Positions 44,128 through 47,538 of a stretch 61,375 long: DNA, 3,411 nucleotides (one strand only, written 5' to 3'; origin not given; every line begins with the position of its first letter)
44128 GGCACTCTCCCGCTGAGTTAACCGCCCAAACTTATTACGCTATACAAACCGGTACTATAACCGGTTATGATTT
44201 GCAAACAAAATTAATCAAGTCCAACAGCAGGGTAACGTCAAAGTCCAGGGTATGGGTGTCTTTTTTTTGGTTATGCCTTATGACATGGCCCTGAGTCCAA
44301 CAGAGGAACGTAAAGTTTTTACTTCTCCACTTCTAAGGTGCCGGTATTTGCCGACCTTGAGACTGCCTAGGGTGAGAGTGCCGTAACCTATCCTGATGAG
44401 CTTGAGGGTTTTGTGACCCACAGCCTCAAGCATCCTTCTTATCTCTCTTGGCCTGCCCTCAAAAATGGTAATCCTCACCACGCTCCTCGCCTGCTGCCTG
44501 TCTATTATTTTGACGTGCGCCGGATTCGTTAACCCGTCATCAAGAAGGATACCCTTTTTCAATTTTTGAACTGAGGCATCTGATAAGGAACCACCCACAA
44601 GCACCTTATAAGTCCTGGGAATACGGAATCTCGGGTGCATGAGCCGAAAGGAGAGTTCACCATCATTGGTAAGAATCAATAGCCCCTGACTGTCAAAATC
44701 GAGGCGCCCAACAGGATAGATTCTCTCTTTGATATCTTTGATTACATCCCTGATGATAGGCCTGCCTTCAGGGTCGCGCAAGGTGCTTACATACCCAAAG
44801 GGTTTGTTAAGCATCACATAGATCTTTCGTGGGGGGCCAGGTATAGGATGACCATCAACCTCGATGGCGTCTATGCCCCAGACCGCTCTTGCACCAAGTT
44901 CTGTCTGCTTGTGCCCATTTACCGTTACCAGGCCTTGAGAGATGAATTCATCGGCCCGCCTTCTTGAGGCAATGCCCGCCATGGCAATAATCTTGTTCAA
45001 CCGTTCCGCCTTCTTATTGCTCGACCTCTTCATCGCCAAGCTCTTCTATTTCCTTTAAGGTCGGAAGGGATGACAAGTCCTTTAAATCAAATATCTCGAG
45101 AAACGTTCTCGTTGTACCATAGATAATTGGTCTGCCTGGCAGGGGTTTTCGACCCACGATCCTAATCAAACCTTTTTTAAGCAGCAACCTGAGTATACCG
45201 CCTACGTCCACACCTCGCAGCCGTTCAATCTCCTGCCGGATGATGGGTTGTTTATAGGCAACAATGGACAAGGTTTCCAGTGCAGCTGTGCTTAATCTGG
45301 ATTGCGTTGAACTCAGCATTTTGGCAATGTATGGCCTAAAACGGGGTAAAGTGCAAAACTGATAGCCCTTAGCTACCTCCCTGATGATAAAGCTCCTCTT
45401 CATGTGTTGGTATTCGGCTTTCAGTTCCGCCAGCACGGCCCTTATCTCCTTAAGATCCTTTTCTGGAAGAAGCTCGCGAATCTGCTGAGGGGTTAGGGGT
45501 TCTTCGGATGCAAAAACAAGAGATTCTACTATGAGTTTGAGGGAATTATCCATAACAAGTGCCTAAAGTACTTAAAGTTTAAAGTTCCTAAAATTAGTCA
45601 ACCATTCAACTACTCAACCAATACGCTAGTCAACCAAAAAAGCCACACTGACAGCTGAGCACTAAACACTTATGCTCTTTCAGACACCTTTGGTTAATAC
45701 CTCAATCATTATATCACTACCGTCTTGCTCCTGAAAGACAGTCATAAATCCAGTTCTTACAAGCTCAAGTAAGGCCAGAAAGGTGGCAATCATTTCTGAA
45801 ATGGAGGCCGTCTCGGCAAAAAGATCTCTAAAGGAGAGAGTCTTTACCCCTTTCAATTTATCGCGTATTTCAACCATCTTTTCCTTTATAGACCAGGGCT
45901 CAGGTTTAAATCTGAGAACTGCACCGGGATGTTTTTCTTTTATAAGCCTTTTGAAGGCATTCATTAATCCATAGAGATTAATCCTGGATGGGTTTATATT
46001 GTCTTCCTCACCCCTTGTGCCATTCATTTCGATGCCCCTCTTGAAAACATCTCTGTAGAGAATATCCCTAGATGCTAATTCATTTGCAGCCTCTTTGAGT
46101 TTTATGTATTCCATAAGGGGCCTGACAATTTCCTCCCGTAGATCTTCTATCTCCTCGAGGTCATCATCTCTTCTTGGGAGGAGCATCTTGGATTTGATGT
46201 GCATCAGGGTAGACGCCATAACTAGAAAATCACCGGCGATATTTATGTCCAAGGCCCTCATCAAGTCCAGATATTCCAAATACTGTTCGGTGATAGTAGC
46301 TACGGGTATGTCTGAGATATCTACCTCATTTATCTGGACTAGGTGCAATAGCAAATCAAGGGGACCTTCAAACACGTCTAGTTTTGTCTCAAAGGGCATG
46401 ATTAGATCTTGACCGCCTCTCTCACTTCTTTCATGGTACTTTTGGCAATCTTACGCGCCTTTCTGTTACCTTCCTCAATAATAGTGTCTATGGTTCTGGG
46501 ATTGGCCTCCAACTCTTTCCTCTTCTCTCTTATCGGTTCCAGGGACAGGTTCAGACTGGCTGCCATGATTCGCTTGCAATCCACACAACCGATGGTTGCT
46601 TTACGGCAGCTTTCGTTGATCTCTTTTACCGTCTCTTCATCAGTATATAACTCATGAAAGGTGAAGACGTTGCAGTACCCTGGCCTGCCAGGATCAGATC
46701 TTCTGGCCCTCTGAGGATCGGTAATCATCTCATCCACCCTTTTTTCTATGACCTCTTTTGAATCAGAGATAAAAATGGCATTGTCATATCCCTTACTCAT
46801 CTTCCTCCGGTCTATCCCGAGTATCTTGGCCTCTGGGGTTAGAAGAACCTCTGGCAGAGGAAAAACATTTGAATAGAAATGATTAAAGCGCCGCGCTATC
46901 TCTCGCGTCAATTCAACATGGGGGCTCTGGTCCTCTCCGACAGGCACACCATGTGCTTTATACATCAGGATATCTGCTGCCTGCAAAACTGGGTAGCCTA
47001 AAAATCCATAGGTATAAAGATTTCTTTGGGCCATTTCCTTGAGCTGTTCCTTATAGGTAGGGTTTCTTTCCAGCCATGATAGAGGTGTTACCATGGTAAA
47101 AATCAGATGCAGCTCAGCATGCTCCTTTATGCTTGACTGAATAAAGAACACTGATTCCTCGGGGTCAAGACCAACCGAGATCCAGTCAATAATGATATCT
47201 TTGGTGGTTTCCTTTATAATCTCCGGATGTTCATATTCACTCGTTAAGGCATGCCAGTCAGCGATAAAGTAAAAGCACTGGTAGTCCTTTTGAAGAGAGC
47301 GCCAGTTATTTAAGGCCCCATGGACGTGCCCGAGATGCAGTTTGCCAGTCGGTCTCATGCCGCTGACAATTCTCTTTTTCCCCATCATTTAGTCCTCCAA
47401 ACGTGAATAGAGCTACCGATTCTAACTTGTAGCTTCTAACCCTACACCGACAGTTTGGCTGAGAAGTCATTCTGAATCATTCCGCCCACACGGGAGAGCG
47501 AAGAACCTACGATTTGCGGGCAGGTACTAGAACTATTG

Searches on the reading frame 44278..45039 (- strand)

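Call 27: search_protein_families(library=pfam, max_evalue=0.00001, proteins=[window:44278-45039:-])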
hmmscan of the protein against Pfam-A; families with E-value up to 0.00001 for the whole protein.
window:44278-45039:- (253 aa): 2 families
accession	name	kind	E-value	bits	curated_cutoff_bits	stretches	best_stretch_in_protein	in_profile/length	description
PF00849.27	PseudoU_synth_2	-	2.5e-20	73.7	26.8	1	74-206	2-152/152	RNA pseudouridylate synthase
PF01479.30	S4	-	4e-09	36.5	22.8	1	12-47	1-37/48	S4 domain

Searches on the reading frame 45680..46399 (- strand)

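Call 27: search_protein_families(library=pfam, max_evalue=0.00001, proteins=[window:45680-46399:-])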
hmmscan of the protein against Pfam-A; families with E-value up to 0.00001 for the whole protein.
window:45680-46399:- (239 aa): 1 family
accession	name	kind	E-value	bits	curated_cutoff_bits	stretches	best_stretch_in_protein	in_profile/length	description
PF02616.19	SMC_ScpA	-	7.4e-30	105.1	24.6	1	22-233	3-230/232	Segregation and condensation protein ScpA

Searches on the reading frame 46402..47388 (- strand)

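Call 27: search_protein_families(library=pfam, max_evalue=0.00001, proteins=[window:46402-47388:-])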
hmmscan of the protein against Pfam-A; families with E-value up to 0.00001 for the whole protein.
window:46402-47388:- (328 aa): 1 family
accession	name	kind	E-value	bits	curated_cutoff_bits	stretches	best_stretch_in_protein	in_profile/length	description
PF00579.31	tRNA-synt_1b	-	8.6e-65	219.4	21.1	1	5-280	6-288/292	tRNA synthetases class I (W and Y)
